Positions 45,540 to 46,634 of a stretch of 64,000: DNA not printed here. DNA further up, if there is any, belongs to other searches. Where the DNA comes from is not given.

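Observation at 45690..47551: Bacterial GDP-mannose 3,5-epimerase homologue followed by a short HddA/fucokinase-like GHMP kinase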

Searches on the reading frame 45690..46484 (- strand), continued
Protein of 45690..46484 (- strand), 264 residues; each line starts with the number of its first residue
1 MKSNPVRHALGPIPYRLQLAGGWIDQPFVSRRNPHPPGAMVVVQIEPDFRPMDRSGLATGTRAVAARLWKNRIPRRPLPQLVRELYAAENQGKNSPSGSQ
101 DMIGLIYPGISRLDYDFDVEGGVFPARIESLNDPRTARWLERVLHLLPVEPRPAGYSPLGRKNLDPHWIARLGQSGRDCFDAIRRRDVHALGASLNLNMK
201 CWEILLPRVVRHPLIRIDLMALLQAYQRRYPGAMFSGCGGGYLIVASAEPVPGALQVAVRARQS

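Call 38: search_solved_structures(query=A2, max_evalue=10, show_alignments=5)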
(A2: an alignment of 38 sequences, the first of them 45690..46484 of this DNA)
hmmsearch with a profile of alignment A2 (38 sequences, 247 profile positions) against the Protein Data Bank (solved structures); distinct sequences matched with E-value up to 10: 18.
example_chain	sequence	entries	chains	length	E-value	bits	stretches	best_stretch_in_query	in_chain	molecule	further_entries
9iip_A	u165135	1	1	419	1.1e-15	61.4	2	146-236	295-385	L-fucokinase/L-fucose-1-P guanylyltransferase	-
5yys_A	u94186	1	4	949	1.4e-14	57.7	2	146-236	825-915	L-fucokinase, L-fucose-1-P guanylyltransferase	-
9iit_A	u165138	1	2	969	1.5e-14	57.6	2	146-236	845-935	L-fucokinase/L-fucose-1-P guanylyltransferase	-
3k85_A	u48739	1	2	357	3.6e-09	40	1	46-234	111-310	D-glycero-D-manno-heptose 1-phosphate kinase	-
4n3o_A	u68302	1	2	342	2.6e-07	33.9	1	69-232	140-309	Putative D-glycero-D-manno-heptose 7-phosphate kinase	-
4usm_A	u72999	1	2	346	8.1e-07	32.3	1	22-230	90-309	PUTATIVE SUGAR KINASE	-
4usk_A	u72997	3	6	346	1.2e-06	31.8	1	22-230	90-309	PUTATIVE SUGAR KINASE | SUGAR KINASE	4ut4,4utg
1kkh_A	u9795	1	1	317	1e-05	28.7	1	124-237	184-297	Mevalonate Kinase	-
1vis_A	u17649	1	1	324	1.1e-05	28.6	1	124-237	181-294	Mevalonate kinase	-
5cwf_A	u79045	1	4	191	0.0082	19.2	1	147-187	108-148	Designed helical repeat protein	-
2hfs_A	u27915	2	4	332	0.027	17.5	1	163-233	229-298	Mevalonate kinase, putative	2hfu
2x7i_A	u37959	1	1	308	0.064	16.3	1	155-233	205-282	MEVALONATE KINASE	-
2oi2_A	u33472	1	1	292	0.097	15.7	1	157-230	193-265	Mevalonate kinase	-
8teb_A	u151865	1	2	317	0.12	15.3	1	209-239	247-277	Mevalonate kinase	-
29sb_A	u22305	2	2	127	0.98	12.4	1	156-199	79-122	KABLE2.5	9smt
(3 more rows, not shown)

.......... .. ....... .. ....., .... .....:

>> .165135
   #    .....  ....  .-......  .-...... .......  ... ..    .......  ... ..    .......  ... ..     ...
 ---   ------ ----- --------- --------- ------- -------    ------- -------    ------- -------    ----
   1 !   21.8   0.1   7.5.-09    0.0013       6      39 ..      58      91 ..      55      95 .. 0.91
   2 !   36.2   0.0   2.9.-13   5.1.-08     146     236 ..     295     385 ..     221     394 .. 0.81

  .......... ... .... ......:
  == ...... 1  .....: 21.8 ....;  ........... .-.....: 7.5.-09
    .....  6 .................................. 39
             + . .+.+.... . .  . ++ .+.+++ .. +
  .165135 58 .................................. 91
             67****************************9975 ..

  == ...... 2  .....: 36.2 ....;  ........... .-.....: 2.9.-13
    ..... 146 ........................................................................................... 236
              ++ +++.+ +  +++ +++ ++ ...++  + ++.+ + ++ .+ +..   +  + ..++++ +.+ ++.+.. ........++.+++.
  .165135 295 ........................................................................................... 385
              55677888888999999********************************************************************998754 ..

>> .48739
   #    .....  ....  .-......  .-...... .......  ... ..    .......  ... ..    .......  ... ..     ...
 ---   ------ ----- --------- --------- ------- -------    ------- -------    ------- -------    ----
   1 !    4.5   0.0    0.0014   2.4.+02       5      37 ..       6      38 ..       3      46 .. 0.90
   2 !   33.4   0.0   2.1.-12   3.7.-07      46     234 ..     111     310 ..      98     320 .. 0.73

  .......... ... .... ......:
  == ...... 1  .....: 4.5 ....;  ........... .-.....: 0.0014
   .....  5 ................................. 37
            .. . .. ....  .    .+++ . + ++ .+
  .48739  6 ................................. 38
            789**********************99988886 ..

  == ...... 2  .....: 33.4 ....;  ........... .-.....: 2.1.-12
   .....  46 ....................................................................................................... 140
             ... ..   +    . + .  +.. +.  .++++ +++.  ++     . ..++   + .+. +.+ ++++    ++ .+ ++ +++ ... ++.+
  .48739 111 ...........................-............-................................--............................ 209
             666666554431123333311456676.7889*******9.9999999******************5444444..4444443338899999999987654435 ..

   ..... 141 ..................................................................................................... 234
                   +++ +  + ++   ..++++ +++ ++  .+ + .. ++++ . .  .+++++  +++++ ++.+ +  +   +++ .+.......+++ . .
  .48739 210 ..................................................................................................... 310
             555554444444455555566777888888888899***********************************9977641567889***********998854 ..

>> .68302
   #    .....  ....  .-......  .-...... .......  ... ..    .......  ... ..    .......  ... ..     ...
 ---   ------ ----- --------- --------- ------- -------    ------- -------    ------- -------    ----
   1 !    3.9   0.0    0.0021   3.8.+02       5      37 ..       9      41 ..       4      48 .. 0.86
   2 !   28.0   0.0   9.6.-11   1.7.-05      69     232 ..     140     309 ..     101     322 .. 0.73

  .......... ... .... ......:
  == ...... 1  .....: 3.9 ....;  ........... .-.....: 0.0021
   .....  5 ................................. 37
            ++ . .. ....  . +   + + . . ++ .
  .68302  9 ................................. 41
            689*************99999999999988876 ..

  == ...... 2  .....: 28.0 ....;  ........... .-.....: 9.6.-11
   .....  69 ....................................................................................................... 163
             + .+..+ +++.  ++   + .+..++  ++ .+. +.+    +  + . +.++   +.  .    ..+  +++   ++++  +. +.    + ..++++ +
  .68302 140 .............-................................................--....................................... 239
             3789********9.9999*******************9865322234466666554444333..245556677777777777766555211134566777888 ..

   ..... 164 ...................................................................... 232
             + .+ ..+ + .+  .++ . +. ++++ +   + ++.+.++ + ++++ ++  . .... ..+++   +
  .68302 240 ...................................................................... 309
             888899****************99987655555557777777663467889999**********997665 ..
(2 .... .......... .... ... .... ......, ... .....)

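Call 44: find_encoding_contigs(protein=P0130, flank=8000, max_places=4)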
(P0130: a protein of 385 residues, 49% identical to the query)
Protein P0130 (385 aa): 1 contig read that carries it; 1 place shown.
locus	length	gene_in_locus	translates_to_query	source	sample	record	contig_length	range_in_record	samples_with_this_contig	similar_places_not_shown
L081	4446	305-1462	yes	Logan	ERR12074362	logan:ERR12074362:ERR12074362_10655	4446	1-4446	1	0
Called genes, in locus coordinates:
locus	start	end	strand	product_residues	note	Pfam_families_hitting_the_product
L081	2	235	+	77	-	?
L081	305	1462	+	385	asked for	PF01467:CTP_transf_like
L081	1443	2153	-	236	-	-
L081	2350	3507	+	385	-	PF05368:NmrA, PF01073:3Beta_HSD, PF01370:Epimerase, PF07993:NAD_binding_4 (faint), PF13460:NAD_binding_10 (weak), PF16363:GDP_Man_Dehyd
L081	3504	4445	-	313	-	?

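Call 45: find_encoding_contigs(protein=P0173, flank=8000, max_places=4)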
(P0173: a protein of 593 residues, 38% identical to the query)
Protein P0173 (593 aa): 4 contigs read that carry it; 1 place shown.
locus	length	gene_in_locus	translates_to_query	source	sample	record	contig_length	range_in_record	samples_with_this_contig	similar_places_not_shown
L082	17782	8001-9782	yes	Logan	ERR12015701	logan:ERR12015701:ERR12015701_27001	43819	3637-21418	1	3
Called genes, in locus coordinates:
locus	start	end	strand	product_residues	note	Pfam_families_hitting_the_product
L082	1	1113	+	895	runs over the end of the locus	PF01841:Transglut_core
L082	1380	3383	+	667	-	PF14508:GH97_N, PF10566:Glyco_hydro_97, PF14509:GH97_C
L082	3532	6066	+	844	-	PF18962:Por_Secre_tail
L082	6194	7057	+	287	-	PF00583:Acetyltransf_1, PF13508:Acetyltransf_7 (weak), PF13673:Acetyltransf_10 (faint), PF18014:Acetyltransf_18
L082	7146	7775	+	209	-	-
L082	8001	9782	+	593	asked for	PF05336:rhaM, PF01467:CTP_transf_like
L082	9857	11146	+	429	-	PF03137:OATP (faint), PF07690:MFS_1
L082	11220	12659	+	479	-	PF01120:Alpha_L_fucos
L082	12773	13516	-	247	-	PF01346:FKBP_N, PF00254:FKBP_C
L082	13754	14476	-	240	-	PF10108:DNA_pol_B_exo2, PF13482:RNase_H_2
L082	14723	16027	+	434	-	PF15418:DUF4625 (weak)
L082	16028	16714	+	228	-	PF05430:Methyltransf_30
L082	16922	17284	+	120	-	PF07883:Cupin_2 (weak)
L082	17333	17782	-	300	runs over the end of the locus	-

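Call 47: find_encoding_contigs(protein=P0144, flank=8000, max_places=3)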
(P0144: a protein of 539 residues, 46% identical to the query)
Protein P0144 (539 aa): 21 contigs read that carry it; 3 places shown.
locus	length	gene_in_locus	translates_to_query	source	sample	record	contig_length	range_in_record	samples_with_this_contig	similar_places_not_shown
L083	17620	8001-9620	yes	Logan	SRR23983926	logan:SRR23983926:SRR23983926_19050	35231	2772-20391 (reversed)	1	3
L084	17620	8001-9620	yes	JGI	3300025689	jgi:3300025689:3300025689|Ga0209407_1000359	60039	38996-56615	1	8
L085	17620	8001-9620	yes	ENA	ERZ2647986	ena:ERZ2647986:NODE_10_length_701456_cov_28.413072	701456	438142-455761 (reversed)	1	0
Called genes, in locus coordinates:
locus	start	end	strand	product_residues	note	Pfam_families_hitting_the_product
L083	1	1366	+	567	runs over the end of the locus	-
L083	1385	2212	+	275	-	PF05359:DUF748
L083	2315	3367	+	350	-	PF01075:Glyco_transf_9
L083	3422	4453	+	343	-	PF04613:LpxD, PF25084:LbH_EIF2B (faint), PF25087:GMPPB_C (faint), PF00132:Hexapep, PF14602:Hexapep_2 (faint), PF00132:Hexapep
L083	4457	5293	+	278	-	PF17930:LpxI_N, PF06230:LpxI_C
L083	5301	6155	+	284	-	PF06293:Kdo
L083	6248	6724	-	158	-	PF13489:Methyltransf_23, PF13649:Methyltransf_25 (faint), PF08241:Methyltransf_11, PF08242:Methyltransf_12 (weak), PF13847:Methyltransf_31 (weak)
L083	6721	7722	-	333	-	PF13692:Glyco_trans_1_4 (faint)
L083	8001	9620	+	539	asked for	PF01467:CTP_transf_like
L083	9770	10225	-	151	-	PF00535:Glycos_transf_2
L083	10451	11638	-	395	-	PF13439:Glyco_transf_4, PF13477:Glyco_trans_4_2 (weak), PF13579:Glyco_trans_4_4, PF20706:GT4-conflict, PF00534:Glycos_transf_1, PF13692:Glyco_trans_1_4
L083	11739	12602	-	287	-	PF13641:Glyco_tranf_2_3, PF00535:Glycos_transf_2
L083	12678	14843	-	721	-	PF00664:ABC_membrane, PF00005:ABC_tran, PF02463:SMC_N (faint)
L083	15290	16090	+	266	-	PF01507:PAPS_reduct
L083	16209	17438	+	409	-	PF00009:GTP_EFTU, PF01926:MMR_HSR1 (faint), PF03144:GTP_EFTU_D2 (weak), PF22594:GTP-eEF1A_C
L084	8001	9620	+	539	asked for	PF01467:CTP_transf_like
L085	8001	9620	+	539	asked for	PF01467:CTP_transf_like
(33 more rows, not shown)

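Call 48: find_encoding_contigs(protein=P0228, flank=8000, max_places=3)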
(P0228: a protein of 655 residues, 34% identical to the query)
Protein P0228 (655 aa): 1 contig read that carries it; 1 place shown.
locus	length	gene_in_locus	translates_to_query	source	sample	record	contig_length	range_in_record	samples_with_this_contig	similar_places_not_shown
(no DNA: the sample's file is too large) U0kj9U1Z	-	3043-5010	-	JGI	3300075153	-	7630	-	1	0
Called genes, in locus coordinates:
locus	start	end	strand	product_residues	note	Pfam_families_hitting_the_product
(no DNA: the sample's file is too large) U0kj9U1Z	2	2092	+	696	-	?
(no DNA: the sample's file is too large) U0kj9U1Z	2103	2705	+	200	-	-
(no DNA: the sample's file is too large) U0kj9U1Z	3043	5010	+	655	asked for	PF01048:PNP_UDP_1, PF08544:GHMP_kinases_C (weak)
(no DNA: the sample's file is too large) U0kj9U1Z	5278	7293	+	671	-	PF12770:CHAT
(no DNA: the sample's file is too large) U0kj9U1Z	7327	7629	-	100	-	?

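Call 60: find_related_loci(query=A3, collection=metagenome_contigs, flank=8000)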
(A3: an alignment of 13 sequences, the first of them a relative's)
Query A3 (385 aa) in metagenome_contigs; peptide patterns used: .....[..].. (x = any residue, [..] = any of these).
600 stretches matched a pattern (row limit reached: there are more); 565 encode a relative of the query (tblastn E <= 1e-3); the best 80 are kept; 80 distinct loci.
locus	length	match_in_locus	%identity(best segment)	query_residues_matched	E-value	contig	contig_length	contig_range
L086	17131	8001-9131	54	1-381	8e-147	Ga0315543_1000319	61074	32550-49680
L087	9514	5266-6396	55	1-381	1e-146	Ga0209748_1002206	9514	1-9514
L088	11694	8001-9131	56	1-381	2e-145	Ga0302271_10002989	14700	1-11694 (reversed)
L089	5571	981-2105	55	1-381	4e-146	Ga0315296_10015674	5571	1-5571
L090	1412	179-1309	54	1-381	2e-158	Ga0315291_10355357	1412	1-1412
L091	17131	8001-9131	54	1-381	2e-144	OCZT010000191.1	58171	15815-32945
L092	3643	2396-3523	54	1-380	6e-149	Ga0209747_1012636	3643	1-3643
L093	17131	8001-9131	54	1-381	5e-144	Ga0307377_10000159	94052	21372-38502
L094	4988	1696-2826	53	1-381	8e-145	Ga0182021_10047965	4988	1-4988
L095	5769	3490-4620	54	1-381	7e-144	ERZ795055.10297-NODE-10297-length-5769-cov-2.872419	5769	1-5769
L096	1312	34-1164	56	1-381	2e-156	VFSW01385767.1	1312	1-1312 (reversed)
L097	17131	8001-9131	55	1-381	1e-142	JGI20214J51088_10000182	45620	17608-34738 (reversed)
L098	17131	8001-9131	54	1-381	2e-142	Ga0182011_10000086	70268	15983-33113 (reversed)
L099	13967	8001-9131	52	1-381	3e-141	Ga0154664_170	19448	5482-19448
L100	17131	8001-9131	53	1-381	2e-140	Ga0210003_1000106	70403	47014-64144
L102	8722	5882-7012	52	1-381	1e-139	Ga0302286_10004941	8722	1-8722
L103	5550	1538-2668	52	1-381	2e-140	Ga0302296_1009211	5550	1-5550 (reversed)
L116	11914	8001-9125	45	4-381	2e-112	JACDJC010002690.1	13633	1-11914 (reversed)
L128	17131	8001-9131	44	1-381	1e-110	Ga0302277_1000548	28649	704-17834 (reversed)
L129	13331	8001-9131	43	1-381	2e-110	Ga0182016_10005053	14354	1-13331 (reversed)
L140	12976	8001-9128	44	3-381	5e-109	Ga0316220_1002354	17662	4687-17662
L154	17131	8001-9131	44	1-381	4e-108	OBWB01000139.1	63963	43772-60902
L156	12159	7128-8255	43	3-381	3e-108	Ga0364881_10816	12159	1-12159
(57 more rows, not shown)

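Call 71: search_protein_families(library=pfam, alignment_id=A2, max_evalue=1)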
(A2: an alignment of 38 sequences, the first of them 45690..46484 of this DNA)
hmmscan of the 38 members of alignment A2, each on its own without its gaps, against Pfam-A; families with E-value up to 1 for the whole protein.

A. member 1, window:45690-46484:- (264 aa): 0 families

B. families by the number of members that match (of 38 scanned): 8 families
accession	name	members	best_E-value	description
PF08544.19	GHMP_kinases_C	18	1.8e-06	GHMP kinases C terminal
PF01467.32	CTP_transf_like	11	3e-13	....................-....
PF06574.18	FAD_syn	3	0.012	FAD synthetase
PF18369.6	PKS_DE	2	0.091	Polyketide synthase dimerisation element domain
PF06861.16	BALF1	1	0.11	BALF1 protein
PF03645.18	Tctex-1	1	0.11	Tctex-1 family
PF09646.16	Gp37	1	0.18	Gp37 protein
PF11332.13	DUF3134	1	0.24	Protein of unknown function (DUF3134)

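Call 77: list_cluster_members(proteins=[P0002, P0121, P0130, P0144, P0173, P0189, P0232, P0164, P0133, P0141])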
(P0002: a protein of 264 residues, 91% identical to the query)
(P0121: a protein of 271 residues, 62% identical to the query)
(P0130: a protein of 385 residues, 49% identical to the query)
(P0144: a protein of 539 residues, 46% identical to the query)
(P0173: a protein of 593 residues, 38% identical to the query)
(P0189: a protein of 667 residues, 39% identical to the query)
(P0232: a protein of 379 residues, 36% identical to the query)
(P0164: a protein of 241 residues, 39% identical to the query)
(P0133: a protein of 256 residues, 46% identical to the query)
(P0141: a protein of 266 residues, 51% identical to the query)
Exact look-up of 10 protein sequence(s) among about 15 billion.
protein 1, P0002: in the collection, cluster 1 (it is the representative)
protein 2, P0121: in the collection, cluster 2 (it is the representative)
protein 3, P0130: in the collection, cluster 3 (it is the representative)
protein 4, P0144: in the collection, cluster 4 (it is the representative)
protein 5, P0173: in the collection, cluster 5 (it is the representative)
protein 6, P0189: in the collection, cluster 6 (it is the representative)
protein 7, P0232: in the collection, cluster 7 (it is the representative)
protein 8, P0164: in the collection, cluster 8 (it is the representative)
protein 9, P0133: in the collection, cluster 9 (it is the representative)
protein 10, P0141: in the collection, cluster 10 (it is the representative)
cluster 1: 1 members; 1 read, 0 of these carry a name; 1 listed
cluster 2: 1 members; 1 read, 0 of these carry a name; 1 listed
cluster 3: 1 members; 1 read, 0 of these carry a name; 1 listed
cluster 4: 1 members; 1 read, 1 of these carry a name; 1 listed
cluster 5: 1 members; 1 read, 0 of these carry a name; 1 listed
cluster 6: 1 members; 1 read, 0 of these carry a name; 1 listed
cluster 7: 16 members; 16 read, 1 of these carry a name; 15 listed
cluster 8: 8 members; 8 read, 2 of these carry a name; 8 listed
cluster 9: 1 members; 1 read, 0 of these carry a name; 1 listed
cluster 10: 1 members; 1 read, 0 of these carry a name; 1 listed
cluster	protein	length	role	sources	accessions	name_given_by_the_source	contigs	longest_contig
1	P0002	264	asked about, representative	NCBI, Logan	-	-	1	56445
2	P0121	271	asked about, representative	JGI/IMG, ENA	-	-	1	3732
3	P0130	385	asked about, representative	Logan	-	-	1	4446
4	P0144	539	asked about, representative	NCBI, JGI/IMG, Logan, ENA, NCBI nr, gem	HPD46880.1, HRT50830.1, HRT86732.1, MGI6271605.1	MAG TPA: adenylyltransferase/cytidyltransferase family protein [Anaerohalosphaeraceae ... | cytidyltransferase-like protein | adenylyltransferase/cytidyltransferase family protein [Anaerohalosphaeraceae bacterium]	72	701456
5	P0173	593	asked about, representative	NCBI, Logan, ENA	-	-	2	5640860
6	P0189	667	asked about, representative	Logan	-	-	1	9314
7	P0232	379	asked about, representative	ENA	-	-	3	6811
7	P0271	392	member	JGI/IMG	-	cytidyltransferase-like protein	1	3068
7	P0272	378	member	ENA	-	-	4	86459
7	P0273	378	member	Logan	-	-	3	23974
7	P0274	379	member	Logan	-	-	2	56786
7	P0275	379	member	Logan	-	-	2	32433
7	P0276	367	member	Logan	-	-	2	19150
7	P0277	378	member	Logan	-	-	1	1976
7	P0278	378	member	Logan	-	-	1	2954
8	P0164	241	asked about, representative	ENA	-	-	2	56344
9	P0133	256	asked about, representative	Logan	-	-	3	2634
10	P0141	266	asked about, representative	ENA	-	-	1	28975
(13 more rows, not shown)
